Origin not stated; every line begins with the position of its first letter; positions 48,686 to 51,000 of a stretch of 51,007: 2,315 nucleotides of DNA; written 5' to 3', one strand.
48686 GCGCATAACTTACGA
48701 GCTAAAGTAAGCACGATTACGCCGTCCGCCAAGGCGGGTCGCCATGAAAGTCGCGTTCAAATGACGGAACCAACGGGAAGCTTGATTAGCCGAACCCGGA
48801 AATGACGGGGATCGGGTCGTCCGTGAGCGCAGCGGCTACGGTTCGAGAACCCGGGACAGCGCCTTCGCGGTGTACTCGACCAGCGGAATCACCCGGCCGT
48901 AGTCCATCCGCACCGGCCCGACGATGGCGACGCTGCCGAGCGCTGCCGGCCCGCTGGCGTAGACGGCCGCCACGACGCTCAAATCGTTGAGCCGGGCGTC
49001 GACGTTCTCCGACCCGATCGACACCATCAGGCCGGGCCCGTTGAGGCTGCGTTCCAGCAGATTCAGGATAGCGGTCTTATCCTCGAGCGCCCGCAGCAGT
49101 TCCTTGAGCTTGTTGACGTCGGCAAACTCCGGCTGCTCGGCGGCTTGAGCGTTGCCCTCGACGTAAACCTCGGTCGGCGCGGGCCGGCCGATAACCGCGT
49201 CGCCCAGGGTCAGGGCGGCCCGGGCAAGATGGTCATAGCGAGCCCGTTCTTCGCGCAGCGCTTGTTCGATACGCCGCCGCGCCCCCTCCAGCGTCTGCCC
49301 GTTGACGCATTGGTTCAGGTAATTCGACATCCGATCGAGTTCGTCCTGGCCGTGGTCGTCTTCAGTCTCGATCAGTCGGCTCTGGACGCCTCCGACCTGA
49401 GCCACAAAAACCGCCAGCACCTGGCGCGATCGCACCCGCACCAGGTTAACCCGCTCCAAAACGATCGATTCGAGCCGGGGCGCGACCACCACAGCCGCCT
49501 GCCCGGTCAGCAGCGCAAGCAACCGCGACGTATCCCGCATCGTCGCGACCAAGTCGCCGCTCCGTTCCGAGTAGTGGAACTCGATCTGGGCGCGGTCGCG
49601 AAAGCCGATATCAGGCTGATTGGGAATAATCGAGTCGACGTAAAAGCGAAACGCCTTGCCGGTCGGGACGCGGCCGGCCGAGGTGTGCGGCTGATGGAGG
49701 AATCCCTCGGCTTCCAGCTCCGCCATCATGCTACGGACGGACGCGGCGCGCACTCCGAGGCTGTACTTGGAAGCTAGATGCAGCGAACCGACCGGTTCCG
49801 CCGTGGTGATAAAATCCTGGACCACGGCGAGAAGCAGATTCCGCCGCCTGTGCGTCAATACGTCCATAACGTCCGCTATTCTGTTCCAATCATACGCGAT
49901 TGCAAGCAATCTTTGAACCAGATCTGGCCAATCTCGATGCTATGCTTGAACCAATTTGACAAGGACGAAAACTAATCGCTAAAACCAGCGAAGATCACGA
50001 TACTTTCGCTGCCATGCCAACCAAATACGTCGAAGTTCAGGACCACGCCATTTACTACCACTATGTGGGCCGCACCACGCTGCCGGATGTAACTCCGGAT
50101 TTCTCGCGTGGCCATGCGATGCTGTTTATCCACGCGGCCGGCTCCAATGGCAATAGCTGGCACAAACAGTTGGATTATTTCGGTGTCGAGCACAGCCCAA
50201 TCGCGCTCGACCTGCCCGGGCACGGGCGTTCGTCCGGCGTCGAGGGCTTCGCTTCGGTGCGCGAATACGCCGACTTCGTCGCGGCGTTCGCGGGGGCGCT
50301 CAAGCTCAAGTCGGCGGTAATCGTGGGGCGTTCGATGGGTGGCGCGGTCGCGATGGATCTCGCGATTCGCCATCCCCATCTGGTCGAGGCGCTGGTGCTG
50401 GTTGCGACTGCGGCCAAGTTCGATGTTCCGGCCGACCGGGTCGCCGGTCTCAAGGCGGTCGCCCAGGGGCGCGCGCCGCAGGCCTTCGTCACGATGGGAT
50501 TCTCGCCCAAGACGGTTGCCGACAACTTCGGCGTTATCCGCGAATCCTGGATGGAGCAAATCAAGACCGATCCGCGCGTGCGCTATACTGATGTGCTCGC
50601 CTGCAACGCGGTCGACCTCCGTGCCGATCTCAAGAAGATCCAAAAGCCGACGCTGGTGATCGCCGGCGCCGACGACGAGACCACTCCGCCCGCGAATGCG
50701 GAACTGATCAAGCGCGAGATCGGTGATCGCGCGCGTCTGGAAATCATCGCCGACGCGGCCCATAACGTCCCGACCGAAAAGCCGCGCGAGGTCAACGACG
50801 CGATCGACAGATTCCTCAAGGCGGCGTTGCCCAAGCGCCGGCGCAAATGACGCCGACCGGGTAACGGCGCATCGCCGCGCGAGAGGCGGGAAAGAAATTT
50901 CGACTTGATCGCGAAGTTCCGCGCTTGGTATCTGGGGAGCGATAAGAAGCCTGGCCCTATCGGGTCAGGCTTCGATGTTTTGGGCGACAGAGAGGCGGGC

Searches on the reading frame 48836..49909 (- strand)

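Call 43: search_protein_families(library=pfam, proteins=[window:48836-49909:-], max_evalue=0.001)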
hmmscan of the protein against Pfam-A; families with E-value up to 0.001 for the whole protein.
window:48836-49909:- (357 aa): 1 family
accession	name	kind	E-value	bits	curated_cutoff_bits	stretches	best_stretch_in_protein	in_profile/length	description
PF01628.27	HrcA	-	1.4e-56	192.3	22.2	1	123-341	3-215/215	HrcA protein C terminal domain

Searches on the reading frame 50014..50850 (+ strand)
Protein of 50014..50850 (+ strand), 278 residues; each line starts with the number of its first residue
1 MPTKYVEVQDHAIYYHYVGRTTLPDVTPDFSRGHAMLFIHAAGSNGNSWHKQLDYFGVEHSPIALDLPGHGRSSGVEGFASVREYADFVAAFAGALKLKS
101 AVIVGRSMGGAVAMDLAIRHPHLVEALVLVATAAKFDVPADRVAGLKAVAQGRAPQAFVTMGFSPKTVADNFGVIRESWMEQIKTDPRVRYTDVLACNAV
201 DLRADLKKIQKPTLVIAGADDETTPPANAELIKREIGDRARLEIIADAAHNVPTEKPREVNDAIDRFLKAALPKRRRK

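Call 43: search_protein_families(library=pfam, proteins=[window:50014-50850:+], max_evalue=0.001)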
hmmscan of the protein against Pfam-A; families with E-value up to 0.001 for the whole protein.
window:50014-50850:+ (278 aa): 7 families
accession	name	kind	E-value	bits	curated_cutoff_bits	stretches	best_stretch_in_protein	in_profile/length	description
PF12697.13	Abhydrolase_6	-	7.9e-25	89.2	26.3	1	37-263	2-217/217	Alpha/beta hydrolase family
PF00561.26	Abhydrolase_1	-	7.6e-24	85.1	25.8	1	35-256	2-244/245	alpha/beta hydrolase fold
PF12146.15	Hydrolase_4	-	5.2e-21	75.5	27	1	63-256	35-238/239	Serine aminopeptidase, S33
PF03096.20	Ndr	-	3.4e-06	26.4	23.3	1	78-269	78-277/283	Ndr family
PF00326.27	Peptidase_S9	-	2e-05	24.6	22.6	0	174-271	111-209/213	Prolyl oligopeptidase family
PF20408.4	Abhydrolase_11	-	3.2e-05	24.2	27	0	204-258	121-173/193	Alpha/beta hydrolase domain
PF08386.16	Abhydrolase_4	-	0.00029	21.4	21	1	207-270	31-93/103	TAP-like protein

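Call 49: find_homologous_proteins(query=window:50014-50850:+, max_evalue=1e-30)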
Query window:50014-50850:+ (278 aa): 1002 proteins with E <= 1e-30 among 4237 candidates; the best 120 are listed.
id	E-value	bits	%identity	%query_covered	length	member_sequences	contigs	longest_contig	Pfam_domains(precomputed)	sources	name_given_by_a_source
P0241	6.0e-169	578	93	100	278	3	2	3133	PF20408.5,PF12697.14,PF03096.21,PF00561.27,PF12146.16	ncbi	-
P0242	9.0e-154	528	84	100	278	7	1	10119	PF12697.14,PF01738.25,PF03096.21,PF00561.27,PF12146.16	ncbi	-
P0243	1.5e-152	525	86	98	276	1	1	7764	PF12697.14,PF03096.21,PF00561.27,PF12146.16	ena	-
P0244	6.9e-152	522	85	97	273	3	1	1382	PF12697.14,PF03096.21,PF00561.27,PF12146.16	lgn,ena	-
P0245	3.3e-144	497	79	100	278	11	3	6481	PF12697.14,PF03096.21,PF00561.27,PF12146.16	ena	-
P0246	1.5e-130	452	73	97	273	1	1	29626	PF12697.14,PF03096.21,PF00561.27,PF12146.16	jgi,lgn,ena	-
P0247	2.9e-124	432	72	96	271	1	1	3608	PF12697.14,PF03096.21,PF00561.27,PF12146.16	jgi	jgi:pimeloyl-ACP methyl ester carboxylesterase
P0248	3.8e-123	428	69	100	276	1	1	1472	PF12697.14,PF03096.21,PF00561.27,PF12146.16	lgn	-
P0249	1.5e-121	423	70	96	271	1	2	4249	PF12697.14,PF03096.21,PF00561.27,PF12146.16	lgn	-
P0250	3.3e-121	422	69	96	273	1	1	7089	PF12697.14,PF03096.21,PF00561.27,PF12146.16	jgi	jgi:pimeloyl-ACP methyl ester carboxylesterase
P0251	2.2e-120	419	69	96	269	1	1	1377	PF12697.14,PF03096.21,PF00561.27,PF12146.16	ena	-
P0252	2.8e-120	419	69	96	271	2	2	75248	PF12697.14,PF03096.21,PF00561.27,PF12146.16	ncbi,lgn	-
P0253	4.2e-120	418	69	96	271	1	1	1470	PF12697.14,PF03096.21,PF00561.27,PF12146.16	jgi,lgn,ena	-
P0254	1.5e-119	416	69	96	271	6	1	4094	PF12697.14,PF03096.21,PF00561.27,PF06821.20,PF12146.16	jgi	jgi:pimeloyl-ACP methyl ester carboxylesterase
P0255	4.4e-119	415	68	96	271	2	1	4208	PF12697.14,PF00561.27,PF12146.16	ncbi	-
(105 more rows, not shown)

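Call 50: find_encoding_contigs(protein=P0242, flank=10000, max_places=2)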
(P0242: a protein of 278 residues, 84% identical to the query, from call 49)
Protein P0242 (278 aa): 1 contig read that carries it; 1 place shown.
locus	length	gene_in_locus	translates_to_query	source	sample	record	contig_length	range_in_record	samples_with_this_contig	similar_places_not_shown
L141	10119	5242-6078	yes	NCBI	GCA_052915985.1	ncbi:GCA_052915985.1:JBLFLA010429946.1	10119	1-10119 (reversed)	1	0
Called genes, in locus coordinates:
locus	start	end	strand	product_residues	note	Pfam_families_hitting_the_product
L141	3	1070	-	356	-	?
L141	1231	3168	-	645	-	PF00012:HSP70, PF06723:MreB_Mbl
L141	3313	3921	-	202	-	PF01025:GrpE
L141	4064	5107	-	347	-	PF01628:HrcA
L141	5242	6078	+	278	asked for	PF00561:Abhydrolase_1, PF12146:Hydrolase_4, PF12697:Abhydrolase_6, PF03096:Ndr, PF01738:DLH (faint)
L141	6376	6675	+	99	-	PF05016:ParE_toxin (faint)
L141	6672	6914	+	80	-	PF02604:PhdYeFM_antitox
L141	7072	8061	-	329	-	PF00296:Bac_luciferase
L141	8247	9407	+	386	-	PF02803:Thiolase_C (faint), PF22691:Thiolase_C_1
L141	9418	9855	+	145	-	PF12172:zf-ChsH2, PF01796:OB_ChsH2_C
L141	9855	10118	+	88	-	?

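Call 51: find_encoding_contigs(protein=P0243, flank=10000, max_places=2)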
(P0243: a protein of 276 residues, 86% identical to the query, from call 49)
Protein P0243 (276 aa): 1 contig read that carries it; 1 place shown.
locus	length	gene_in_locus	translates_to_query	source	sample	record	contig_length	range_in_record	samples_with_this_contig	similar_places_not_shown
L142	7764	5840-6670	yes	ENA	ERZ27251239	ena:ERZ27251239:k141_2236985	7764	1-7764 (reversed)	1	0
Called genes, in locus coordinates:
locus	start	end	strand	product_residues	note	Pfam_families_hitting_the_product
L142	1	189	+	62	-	?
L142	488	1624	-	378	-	PF00226:DnaJ, PF01556:DnaJ_C, PF00684:DnaJ_CXXCXGXG, PF15777:Anti-TRAP (faint), PF27439:DnaJ_C_2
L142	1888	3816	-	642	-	PF00012:HSP70, PF06723:MreB_Mbl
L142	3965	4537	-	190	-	PF01025:GrpE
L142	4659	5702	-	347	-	PF01628:HrcA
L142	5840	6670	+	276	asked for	PF00561:Abhydrolase_1, PF12146:Hydrolase_4, PF12697:Abhydrolase_6, PF03096:Ndr (faint)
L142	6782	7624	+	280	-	PF22769:DCD, PF00692:dUTPase (weak)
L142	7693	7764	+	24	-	?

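Call 52: find_encoding_contigs(protein=P0241, flank=10000, max_places=2)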
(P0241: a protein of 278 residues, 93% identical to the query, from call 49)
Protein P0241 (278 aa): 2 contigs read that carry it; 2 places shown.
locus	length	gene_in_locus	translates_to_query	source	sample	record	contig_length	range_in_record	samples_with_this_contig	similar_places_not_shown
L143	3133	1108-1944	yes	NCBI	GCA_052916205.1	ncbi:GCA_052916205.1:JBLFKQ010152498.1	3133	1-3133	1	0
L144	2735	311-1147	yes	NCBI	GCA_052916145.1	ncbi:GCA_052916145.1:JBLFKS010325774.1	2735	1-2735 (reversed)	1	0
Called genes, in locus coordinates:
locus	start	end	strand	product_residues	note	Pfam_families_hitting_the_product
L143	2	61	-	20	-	?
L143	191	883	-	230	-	-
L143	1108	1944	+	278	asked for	PF00561:Abhydrolase_1, PF12146:Hydrolase_4, PF12697:Abhydrolase_6, PF03096:Ndr (weak), PF20408:Abhydrolase_11 (faint)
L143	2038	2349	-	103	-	PF13560:HTH_31, PF01381:HTH_3, PF12844:HTH_19 (weak)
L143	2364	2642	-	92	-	PF05015:HigB-like_toxin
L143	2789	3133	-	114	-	?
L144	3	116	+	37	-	?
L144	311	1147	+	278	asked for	PF00561:Abhydrolase_1, PF12146:Hydrolase_4, PF12697:Abhydrolase_6, PF03096:Ndr (weak), PF20408:Abhydrolase_11 (faint)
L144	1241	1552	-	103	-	PF13560:HTH_31, PF01381:HTH_3, PF12844:HTH_19 (weak)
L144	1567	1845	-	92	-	PF05015:HigB-like_toxin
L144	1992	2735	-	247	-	?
